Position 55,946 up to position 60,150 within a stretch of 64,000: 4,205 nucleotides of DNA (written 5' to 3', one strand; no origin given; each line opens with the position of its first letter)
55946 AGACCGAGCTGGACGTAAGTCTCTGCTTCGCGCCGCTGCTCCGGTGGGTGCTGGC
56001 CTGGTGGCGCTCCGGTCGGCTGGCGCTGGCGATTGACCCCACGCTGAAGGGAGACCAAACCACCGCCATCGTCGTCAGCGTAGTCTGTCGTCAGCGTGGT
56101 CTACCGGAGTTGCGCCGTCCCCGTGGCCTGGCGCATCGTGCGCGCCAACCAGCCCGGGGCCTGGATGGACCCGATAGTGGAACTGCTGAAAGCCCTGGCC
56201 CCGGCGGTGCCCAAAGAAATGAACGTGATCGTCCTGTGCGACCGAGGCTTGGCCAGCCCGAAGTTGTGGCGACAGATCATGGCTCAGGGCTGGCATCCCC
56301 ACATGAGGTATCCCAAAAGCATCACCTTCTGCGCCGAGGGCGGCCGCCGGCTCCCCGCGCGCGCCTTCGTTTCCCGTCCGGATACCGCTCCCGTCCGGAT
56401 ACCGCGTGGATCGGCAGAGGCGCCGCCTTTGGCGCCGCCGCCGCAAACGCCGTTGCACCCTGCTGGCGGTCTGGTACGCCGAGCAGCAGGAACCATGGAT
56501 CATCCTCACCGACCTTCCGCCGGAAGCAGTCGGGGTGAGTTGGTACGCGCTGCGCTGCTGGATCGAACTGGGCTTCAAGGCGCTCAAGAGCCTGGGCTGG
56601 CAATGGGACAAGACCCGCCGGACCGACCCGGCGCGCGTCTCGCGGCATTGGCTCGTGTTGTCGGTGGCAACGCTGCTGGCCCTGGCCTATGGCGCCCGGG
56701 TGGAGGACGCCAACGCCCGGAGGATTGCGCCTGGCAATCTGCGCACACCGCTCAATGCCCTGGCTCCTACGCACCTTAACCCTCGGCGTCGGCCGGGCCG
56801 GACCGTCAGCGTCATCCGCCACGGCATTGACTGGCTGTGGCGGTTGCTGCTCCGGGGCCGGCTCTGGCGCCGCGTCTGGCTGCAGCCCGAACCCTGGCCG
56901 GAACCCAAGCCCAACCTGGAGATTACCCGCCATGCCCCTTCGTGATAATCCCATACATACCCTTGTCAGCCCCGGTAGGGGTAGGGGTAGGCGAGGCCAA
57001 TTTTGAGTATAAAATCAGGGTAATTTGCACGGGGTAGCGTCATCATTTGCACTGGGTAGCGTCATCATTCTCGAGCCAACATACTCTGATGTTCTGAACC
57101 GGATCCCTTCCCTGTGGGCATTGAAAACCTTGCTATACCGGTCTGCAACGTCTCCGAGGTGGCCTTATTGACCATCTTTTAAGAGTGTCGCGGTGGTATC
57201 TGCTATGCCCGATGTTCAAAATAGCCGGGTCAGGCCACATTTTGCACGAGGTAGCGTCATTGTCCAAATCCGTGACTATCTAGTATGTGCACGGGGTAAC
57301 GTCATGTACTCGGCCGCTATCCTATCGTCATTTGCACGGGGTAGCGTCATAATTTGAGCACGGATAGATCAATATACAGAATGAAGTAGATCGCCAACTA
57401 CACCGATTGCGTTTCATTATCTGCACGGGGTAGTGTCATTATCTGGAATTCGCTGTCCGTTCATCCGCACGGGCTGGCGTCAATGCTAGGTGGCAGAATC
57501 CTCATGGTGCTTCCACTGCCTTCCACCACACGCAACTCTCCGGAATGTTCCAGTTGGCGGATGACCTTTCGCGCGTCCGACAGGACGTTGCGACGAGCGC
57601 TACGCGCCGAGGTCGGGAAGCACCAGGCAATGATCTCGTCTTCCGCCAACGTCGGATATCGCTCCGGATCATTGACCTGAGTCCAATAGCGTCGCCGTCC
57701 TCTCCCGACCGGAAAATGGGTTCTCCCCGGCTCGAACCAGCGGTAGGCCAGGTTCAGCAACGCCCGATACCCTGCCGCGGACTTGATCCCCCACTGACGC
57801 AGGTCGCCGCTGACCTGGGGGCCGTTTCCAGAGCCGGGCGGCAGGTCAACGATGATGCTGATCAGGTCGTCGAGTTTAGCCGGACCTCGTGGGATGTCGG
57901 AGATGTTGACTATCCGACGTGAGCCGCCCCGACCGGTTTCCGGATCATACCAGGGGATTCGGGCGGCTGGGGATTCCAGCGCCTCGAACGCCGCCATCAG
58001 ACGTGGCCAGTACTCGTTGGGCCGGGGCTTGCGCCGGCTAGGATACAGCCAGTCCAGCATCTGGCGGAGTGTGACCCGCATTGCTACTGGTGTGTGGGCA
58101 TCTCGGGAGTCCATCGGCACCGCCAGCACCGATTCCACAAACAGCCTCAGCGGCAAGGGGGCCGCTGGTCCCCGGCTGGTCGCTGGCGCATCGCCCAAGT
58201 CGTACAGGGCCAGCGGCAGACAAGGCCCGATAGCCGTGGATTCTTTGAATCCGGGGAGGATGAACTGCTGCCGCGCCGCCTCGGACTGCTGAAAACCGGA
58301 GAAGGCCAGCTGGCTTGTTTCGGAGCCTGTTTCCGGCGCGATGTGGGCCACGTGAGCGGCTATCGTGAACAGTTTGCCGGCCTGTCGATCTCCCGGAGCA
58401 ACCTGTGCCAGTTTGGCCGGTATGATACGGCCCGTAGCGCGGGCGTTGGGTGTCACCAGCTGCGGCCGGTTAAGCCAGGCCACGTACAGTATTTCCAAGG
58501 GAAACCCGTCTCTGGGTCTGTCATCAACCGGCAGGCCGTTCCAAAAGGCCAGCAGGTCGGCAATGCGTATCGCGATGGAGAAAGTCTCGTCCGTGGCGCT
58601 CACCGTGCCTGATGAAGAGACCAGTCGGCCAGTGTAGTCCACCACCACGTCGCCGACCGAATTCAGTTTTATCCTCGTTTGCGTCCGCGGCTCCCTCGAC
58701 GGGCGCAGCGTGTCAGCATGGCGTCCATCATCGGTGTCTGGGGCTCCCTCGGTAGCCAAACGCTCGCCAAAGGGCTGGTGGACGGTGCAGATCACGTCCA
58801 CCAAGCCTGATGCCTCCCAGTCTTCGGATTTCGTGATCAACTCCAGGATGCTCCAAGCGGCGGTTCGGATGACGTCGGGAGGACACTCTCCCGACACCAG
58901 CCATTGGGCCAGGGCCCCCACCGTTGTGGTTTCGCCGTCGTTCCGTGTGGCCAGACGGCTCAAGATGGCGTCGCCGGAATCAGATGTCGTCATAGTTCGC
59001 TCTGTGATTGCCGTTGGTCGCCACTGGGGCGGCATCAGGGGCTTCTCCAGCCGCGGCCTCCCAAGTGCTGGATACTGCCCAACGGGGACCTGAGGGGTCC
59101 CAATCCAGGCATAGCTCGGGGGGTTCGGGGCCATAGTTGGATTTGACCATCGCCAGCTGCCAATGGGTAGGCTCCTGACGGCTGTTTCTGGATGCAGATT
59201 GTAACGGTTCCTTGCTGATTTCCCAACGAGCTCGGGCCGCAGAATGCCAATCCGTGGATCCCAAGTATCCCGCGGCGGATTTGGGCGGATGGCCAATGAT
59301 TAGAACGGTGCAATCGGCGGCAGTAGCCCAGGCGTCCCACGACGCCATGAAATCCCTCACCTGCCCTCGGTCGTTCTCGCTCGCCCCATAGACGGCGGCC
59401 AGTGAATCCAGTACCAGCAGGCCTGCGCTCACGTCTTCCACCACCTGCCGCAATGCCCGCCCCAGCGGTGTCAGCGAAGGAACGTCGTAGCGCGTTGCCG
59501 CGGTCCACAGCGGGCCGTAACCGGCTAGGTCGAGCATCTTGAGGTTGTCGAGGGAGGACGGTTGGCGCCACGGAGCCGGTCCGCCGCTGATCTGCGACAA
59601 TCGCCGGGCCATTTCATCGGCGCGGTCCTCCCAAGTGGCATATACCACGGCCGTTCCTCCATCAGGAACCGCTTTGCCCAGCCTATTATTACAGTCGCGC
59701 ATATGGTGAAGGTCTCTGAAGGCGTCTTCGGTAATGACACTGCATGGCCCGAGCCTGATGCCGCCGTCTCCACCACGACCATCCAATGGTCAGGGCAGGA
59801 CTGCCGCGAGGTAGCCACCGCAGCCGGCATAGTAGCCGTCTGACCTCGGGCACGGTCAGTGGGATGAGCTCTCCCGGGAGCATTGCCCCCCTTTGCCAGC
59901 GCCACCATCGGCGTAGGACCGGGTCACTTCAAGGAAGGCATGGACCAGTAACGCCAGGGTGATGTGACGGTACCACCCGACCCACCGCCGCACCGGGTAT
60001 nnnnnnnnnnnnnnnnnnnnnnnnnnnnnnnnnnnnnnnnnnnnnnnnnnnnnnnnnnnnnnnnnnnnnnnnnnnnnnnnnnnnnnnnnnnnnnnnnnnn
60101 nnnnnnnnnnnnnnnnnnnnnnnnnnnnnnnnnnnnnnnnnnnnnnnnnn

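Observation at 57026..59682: Remnant of a plasmid-like replicon: iteron array, Rep-like gene and RepA/AAA_25-like ATPase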

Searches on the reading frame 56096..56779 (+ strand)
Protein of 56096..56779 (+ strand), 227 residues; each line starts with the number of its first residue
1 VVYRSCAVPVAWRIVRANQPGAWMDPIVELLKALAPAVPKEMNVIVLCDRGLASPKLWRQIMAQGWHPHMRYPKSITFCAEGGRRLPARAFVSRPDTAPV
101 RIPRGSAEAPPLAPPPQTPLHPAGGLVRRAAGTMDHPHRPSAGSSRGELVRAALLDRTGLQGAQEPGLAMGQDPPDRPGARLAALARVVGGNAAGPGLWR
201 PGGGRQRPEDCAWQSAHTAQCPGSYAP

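Call 8: search_protein_families(library=pfam, proteins=[window:56096-56779:+], max_evalue=0.01)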
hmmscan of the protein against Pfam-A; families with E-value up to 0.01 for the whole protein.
window:56096-56779:+ (227 aa): 0 families

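Call 9: search_protein_families(library=ncbifam, proteins=[window:56096-56779:+], max_evalue=0.1)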
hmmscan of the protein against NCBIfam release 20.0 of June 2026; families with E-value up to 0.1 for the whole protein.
window:56096-56779:+ (227 aa): 1 family
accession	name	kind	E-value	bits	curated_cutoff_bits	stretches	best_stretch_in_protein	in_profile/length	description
NF033591.1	transpos_IS4_2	equivalog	5e-07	29.2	152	1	2-98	78-178/340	IS4 family transposase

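Call 54: search_protein_families(library=ncbifam, proteins=[window:56096-56779:+], max_evalue=0.01)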
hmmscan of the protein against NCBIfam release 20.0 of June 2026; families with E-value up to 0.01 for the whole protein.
window:56096-56779:+ (227 aa): 1 family
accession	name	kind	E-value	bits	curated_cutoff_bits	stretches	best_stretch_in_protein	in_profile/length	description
NF033591.1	transpos_IS4_2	equivalog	5e-07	29.2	152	1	2-98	78-178/340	IS4 family transposase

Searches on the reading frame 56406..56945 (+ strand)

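Call 54: search_protein_families(library=ncbifam, proteins=[window:56406-56945:+], max_evalue=0.01)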
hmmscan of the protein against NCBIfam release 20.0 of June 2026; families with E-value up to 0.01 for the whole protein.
window:56406-56945:+ (179 aa): 2 families
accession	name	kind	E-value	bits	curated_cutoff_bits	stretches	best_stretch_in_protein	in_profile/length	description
NF033591.1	transpos_IS4_2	equivalog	5.1e-14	52.1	152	1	25-106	208-291/340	IS4 family transposase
NF033592.1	transpos_IS4_1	equivalog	0.00059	19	115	1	7-83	239-319/332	IS4 family transposase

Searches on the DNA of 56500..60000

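Call 91: search_rna_families(source=window, start=56500, end=60000, threshold=evalue, max_evalue=1)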
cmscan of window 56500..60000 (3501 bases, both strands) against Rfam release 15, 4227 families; matches with E-value up to 1: 0.
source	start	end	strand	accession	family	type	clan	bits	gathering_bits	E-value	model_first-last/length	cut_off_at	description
